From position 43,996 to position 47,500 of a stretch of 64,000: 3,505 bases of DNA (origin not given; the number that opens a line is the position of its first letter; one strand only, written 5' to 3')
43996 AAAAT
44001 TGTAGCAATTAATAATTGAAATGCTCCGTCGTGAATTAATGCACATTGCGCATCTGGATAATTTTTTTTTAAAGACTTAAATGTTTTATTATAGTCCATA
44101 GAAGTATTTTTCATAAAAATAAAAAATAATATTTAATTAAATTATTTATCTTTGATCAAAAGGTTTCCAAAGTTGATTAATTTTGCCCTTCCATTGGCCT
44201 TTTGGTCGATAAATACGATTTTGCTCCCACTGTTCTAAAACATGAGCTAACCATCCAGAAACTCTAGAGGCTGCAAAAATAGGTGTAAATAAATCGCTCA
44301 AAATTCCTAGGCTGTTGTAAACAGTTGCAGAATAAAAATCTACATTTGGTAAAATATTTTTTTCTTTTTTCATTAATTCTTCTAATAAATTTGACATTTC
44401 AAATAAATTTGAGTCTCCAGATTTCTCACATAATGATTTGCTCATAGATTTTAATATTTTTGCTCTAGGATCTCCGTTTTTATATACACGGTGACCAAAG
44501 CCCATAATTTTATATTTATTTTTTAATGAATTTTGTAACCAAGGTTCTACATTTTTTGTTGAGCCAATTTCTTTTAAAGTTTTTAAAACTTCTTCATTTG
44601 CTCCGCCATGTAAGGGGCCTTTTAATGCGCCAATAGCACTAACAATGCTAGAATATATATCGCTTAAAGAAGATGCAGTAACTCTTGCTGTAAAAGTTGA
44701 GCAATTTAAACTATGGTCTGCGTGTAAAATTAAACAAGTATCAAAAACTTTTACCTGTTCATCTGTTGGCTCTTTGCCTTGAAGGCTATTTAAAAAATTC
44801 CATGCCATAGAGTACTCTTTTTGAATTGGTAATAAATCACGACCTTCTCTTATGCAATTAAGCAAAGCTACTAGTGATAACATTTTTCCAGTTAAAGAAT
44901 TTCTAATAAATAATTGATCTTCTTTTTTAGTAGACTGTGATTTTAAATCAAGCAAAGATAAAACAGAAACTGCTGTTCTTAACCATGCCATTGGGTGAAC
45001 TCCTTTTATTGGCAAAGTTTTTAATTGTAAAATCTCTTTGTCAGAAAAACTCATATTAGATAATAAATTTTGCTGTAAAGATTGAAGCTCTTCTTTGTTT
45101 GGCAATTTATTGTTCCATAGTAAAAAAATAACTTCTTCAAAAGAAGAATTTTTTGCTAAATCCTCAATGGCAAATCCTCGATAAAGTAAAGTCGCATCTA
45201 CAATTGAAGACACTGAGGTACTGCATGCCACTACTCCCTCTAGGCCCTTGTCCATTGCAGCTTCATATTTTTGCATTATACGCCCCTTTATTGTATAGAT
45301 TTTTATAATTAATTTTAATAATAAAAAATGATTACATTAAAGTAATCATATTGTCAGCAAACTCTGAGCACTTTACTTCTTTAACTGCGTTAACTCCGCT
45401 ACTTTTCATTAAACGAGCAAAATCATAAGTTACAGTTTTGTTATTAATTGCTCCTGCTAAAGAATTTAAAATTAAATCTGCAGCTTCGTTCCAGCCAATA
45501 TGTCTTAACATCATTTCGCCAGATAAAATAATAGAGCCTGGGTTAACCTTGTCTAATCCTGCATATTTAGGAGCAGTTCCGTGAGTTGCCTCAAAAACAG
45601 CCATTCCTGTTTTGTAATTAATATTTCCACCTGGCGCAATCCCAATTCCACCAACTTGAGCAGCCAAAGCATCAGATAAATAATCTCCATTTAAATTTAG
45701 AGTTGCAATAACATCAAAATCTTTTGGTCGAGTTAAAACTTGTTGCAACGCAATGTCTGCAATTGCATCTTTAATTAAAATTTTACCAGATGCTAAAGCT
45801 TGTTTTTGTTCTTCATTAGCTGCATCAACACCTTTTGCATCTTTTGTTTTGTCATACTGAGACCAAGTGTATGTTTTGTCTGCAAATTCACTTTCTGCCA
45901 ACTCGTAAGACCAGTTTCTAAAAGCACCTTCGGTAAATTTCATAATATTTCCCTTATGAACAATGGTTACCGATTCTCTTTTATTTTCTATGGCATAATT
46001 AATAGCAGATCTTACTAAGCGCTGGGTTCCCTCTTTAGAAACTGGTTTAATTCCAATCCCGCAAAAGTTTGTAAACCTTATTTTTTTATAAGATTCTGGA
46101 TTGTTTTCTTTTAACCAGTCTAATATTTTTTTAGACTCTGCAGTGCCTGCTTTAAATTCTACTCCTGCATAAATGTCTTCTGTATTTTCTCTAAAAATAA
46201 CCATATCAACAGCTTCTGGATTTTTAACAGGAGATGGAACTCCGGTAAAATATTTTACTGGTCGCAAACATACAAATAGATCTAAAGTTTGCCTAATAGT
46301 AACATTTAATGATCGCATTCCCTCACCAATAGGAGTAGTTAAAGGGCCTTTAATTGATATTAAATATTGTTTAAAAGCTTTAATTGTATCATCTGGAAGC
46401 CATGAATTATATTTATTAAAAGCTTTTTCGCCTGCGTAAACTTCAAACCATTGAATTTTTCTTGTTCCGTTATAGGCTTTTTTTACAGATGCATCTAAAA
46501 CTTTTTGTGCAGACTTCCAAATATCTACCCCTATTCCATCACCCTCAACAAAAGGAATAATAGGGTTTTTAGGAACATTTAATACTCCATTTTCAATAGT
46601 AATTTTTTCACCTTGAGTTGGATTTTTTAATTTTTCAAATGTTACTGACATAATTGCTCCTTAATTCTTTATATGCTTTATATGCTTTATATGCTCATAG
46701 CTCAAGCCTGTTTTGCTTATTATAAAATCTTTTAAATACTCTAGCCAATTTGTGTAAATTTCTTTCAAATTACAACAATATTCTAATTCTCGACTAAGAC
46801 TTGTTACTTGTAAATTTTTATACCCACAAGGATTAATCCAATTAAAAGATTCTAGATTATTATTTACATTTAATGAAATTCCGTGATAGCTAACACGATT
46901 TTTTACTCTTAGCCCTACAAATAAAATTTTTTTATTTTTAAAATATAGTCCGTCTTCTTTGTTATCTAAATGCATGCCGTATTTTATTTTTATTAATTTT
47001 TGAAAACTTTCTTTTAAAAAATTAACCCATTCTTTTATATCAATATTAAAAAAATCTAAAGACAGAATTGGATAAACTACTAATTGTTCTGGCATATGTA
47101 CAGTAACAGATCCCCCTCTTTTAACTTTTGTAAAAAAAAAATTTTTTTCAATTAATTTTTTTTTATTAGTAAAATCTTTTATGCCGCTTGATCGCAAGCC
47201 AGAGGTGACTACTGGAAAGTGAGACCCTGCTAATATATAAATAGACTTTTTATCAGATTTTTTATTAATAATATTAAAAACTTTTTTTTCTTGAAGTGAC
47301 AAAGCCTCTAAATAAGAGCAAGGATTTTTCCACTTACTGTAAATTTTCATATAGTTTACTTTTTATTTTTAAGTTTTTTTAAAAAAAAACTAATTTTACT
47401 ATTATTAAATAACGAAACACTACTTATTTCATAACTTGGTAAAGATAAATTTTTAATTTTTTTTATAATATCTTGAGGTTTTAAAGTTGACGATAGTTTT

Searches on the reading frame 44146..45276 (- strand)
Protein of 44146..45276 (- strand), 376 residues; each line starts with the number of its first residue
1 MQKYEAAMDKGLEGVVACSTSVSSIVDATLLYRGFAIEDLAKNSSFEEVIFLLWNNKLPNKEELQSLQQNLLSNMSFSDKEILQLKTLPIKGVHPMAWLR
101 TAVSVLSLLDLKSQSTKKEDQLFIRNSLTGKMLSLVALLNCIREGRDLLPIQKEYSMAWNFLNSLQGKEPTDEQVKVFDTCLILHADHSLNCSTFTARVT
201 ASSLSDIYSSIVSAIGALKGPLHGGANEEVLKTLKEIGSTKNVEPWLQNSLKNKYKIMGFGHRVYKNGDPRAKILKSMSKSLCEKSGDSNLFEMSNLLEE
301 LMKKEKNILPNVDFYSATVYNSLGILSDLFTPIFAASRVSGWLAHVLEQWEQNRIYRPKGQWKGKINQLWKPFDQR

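Call 6: search_protein_families(library=pfam, proteins=[window:44146-45276:-], max_evalue=0.001)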
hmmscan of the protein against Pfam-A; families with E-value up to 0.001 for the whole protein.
window:44146-45276:- (376 aa): 1 family
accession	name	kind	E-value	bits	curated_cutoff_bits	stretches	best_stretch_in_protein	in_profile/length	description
PF00285.26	Citrate_synt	-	2.2e-126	422.2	27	1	11-359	1-357/357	Citrate synthase, C-terminal domain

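Call 40: find_encoding_contigs(protein=window:44146-45276:-, flank=2000, max_places=3)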
Protein window:44146-45276:- (376 aa): 3 contigs read that carry it; 1 place shown.
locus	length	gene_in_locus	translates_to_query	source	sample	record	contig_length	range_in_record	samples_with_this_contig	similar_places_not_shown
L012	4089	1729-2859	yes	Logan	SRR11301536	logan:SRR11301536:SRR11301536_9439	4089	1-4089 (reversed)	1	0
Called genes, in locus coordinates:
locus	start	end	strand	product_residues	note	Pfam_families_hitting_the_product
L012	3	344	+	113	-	?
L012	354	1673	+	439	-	PF00180:Iso_dh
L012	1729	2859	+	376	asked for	PF00285:Citrate_synt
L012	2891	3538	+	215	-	PF00730:HhH-GPD, PF00633:HHH (weak)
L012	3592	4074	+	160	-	PF07681:DoxX (faint)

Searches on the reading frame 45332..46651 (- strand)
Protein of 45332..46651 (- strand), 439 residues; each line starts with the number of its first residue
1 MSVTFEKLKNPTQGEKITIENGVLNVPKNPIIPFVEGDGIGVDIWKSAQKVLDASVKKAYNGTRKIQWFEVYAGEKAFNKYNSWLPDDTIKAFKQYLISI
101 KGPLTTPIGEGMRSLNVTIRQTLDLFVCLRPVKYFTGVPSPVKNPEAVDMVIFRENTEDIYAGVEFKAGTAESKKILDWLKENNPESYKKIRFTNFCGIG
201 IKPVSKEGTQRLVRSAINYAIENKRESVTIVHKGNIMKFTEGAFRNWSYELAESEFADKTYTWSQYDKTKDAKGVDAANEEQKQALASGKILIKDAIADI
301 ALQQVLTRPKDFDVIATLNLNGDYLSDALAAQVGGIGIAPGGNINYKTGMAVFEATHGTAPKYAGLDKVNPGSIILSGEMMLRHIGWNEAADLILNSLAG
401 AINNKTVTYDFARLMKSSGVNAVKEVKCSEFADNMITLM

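Call 6: search_protein_families(library=pfam, proteins=[window:45332-46651:-], max_evalue=0.001)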
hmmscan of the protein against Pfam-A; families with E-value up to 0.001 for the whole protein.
window:45332-46651:- (439 aa): 1 family
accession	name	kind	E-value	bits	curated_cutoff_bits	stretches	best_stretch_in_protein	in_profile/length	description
PF00180.25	Iso_dh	-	2.2e-92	310.4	27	1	32-434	2-347/348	Isocitrate/isopropylmalate dehydrogenase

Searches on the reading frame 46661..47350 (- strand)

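Call 48: search_protein_families(library=pfam, proteins=[window:46661-47350:-], max_evalue=0.001)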
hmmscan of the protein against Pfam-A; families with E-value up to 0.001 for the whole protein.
window:46661-47350:- (229 aa): 1 family
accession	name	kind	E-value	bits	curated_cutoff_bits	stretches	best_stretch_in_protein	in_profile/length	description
PF21948.1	LplA-B_cat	-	6.5e-23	82.2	27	1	13-204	2-197/200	Lipoyl protein ligase A/B catalytic domain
